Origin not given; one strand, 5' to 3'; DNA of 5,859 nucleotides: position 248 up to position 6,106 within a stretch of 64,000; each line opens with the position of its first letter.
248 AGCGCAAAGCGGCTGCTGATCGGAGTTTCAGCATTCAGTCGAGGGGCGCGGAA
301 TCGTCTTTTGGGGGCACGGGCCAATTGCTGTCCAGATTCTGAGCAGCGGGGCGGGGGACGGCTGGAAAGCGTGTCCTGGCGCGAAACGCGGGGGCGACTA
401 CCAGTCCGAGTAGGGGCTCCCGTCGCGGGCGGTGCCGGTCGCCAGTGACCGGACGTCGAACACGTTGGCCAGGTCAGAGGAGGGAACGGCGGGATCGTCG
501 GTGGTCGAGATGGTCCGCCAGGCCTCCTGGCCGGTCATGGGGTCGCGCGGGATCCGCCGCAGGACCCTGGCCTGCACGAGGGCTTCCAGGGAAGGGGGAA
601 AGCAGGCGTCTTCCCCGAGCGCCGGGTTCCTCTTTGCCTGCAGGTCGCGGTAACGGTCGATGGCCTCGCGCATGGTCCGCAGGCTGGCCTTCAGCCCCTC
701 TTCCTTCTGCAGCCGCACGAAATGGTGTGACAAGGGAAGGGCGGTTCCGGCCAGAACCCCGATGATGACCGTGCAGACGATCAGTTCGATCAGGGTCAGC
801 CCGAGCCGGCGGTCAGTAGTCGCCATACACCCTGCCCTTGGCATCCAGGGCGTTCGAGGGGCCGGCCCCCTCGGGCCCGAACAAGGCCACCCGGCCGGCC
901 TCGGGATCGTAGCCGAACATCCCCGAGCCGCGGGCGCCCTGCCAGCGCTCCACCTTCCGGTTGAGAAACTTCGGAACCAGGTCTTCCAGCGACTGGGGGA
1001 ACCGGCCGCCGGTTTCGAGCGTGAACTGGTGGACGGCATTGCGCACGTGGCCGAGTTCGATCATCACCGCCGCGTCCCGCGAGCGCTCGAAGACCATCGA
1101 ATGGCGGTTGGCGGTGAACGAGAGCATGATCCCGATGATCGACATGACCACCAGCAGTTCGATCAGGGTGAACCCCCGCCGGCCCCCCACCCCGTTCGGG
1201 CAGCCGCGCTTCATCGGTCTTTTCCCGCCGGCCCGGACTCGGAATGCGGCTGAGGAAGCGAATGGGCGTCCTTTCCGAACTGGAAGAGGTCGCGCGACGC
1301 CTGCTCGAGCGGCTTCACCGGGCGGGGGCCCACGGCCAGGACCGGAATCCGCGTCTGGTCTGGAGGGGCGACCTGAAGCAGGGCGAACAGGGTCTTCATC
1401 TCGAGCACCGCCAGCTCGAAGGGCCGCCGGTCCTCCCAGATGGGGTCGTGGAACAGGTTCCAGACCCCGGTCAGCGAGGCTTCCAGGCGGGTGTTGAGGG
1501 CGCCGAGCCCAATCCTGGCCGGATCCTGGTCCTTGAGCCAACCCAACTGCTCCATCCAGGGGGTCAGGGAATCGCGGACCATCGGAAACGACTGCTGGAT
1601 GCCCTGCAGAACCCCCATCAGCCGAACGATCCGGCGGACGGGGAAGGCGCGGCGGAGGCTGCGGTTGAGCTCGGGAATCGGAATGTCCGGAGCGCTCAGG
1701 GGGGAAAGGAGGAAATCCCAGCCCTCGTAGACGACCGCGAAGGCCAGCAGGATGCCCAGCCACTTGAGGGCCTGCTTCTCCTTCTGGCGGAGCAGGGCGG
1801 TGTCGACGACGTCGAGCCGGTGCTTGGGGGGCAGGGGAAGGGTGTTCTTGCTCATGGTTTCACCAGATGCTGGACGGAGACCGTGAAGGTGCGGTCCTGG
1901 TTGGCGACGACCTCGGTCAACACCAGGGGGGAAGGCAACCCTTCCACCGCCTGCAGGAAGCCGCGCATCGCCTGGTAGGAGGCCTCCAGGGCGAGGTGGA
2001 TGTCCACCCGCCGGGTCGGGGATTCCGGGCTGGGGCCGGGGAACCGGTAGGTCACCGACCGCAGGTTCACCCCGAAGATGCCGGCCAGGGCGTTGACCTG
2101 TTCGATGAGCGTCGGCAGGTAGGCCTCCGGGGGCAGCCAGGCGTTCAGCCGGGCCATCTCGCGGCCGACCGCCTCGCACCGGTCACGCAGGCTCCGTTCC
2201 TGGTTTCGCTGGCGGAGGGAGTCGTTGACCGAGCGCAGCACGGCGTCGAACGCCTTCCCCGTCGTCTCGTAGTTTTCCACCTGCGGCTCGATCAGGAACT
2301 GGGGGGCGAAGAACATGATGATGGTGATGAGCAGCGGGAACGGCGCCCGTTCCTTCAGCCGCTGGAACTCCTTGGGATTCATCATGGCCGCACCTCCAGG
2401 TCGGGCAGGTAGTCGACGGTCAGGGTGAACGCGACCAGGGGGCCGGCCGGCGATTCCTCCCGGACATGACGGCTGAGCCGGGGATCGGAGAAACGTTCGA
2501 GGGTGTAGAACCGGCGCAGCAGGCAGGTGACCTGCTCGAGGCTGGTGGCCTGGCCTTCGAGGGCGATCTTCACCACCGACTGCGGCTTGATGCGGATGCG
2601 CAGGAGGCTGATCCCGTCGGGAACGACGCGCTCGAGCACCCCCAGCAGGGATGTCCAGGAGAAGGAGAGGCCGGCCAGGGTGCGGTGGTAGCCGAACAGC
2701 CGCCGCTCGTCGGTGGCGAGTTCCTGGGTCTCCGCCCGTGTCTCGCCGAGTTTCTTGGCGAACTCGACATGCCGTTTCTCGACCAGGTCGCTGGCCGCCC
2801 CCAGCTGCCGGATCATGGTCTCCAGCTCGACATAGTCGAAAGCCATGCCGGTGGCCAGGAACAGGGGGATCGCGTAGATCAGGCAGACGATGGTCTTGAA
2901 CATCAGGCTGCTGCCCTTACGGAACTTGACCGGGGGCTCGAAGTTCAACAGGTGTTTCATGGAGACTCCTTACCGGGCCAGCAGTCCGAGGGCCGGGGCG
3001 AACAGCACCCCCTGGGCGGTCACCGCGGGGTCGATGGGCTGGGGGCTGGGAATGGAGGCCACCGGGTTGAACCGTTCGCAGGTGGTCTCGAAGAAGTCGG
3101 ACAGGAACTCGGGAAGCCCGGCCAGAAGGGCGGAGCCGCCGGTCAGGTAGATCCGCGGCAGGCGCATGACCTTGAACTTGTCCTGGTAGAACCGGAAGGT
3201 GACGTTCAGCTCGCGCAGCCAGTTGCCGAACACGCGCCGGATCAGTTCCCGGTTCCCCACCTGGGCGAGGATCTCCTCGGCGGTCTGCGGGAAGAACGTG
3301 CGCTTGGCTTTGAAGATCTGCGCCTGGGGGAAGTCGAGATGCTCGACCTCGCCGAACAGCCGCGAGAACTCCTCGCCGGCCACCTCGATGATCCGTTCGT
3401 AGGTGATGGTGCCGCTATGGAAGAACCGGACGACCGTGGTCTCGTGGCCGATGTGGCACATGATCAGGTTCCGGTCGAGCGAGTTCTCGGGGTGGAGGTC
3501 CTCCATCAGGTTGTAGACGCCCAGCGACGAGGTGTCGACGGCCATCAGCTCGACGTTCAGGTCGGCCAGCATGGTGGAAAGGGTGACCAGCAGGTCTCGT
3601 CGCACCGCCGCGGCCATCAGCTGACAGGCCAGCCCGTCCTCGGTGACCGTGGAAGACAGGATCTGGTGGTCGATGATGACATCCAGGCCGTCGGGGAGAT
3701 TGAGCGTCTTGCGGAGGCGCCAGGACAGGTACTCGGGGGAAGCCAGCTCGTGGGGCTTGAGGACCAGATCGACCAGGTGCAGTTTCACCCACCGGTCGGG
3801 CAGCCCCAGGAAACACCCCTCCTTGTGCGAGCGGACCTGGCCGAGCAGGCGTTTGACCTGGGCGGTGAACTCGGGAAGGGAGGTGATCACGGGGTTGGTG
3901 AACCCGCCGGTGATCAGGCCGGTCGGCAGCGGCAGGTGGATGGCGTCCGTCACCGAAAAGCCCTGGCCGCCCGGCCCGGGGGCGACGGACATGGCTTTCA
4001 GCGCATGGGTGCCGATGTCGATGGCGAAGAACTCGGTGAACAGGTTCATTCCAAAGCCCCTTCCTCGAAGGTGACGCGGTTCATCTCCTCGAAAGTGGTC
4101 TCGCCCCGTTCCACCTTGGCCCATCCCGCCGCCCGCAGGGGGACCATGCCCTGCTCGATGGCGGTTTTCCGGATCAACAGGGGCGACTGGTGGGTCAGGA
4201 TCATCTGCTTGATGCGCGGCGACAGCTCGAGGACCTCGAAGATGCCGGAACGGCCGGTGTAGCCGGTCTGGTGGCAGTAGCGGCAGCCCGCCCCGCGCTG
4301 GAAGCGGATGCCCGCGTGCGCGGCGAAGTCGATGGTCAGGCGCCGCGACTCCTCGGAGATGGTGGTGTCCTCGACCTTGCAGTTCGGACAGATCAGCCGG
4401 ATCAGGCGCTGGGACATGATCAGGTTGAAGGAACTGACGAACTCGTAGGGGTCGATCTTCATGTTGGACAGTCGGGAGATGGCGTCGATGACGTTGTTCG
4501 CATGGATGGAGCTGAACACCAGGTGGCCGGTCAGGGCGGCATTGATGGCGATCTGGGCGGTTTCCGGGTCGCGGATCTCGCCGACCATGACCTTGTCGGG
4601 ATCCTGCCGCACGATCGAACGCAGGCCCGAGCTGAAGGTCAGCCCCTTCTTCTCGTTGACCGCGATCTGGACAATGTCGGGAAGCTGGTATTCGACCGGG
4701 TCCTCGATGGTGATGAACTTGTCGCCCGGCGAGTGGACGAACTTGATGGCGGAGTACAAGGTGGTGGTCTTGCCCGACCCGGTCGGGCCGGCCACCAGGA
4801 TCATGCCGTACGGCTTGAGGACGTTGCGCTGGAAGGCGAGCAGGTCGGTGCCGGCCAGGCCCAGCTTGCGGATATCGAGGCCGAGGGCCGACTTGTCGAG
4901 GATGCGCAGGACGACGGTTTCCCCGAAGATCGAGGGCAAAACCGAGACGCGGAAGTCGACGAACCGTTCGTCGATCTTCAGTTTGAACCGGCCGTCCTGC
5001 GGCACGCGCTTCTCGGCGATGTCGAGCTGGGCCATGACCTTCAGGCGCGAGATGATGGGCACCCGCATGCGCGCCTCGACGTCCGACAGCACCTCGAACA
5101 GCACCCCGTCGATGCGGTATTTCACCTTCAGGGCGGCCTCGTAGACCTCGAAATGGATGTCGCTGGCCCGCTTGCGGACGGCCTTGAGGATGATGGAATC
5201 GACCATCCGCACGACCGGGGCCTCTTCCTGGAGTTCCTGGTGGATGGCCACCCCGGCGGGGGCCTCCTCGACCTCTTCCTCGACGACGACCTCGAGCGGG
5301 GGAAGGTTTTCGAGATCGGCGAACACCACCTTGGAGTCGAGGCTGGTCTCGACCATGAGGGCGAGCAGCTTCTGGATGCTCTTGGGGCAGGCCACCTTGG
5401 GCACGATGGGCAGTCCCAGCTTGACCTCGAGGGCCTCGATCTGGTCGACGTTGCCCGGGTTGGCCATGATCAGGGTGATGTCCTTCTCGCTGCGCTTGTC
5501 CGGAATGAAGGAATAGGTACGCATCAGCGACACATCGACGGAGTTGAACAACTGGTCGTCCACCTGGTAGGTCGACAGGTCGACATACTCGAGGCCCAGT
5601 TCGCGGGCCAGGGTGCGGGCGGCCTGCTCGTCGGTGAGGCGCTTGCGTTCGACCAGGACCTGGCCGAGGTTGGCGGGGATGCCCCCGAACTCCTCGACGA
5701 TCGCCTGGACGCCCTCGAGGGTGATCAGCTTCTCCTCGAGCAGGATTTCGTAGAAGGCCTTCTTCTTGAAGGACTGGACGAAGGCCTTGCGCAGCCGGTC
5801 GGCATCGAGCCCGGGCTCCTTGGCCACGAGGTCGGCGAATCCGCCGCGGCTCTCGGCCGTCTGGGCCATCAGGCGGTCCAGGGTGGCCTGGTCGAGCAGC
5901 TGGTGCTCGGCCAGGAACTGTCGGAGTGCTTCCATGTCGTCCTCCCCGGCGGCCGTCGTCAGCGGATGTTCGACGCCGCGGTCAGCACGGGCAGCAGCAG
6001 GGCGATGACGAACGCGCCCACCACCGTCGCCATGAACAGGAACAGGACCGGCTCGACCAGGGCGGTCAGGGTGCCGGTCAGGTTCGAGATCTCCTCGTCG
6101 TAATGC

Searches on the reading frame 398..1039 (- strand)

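Call 65: search_protein_families(library=pfam, proteins=[window:398-1039:-], max_evalue=0.001)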
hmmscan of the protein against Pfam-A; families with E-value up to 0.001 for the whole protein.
window:398-1039:- (213 aa): 1 family
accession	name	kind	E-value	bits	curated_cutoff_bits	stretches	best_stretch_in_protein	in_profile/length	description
PF07963.17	N_methyl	-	1.6e-05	24.7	21.2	1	77-101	3-27/27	Prokaryotic N-terminal methylation motif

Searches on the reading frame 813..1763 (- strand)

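Call 65: search_protein_families(library=pfam, proteins=[window:813-1763:-], max_evalue=0.001)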
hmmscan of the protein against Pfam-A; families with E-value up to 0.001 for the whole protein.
window:813-1763:- (316 aa): 1 family
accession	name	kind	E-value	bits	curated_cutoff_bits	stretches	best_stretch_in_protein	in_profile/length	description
PF07963.17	N_methyl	-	6.6e-08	32.3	21.2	1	195-216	4-25/27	Prokaryotic N-terminal methylation motif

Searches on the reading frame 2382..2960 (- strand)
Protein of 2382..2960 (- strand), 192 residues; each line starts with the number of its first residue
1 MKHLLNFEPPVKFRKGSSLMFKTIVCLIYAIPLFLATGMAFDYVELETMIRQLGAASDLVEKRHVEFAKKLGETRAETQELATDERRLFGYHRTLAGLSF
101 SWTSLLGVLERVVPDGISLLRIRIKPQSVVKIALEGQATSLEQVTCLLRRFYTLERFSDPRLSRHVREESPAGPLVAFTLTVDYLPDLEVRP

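Call 59: search_protein_families(library=pfam, proteins=[window:2382-2960:-], max_evalue=0.0001)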
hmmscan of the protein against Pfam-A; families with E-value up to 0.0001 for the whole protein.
window:2382-2960:- (192 aa): 1 family
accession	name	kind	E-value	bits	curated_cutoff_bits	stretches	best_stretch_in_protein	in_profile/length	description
PF05137.18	PilN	-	1e-09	38.7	22.8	1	106-182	3-76/78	Fimbrial assembly protein (PilN)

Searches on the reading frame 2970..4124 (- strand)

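Call 59: search_protein_families(library=pfam, proteins=[window:2970-4124:-], max_evalue=0.0001)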
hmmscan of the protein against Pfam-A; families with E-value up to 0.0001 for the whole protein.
window:2970-4124:- (384 aa): 1 family
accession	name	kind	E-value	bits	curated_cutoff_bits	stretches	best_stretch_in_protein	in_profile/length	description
PF11104.14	PilM_2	-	3.7e-17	62.7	27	1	35-381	2-335/340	Type IV pilus assembly protein PilM;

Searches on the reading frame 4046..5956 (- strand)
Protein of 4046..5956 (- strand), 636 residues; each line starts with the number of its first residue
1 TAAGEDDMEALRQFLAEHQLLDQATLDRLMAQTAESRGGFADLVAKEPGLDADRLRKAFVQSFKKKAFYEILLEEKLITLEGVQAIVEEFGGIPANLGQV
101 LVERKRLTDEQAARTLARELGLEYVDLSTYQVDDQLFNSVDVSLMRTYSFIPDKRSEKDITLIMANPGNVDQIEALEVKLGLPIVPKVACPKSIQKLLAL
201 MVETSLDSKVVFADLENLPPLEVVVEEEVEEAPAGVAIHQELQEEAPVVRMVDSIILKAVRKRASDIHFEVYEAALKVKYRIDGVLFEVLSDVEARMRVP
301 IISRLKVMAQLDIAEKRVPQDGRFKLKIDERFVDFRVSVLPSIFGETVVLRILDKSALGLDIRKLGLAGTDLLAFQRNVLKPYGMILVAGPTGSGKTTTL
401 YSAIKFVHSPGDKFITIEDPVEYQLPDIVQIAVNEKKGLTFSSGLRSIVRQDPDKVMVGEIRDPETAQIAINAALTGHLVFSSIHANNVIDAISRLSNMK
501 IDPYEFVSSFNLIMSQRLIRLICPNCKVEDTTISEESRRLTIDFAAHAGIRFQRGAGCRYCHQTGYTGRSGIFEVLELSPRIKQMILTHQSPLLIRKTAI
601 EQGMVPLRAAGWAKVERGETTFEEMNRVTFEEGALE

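Call 65: search_protein_families(library=pfam, proteins=[window:4046-5956:-], max_evalue=0.001)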
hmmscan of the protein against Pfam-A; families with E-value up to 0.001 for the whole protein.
window:4046-5956:- (636 aa): 3 families
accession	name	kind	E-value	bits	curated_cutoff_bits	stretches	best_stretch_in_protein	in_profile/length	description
PF00437.27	T2SSE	-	2e-129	431.9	24.9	1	242-627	2-370/370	Type II/IV secretion system protein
PF05157.20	MshEN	-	1.3e-12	48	23.1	1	120-200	1-82/90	MshEN domain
PF25199.1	nSTAND_NTPase5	-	0.00077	19.7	34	0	378-434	36-93/145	Novel STAND NTPase 5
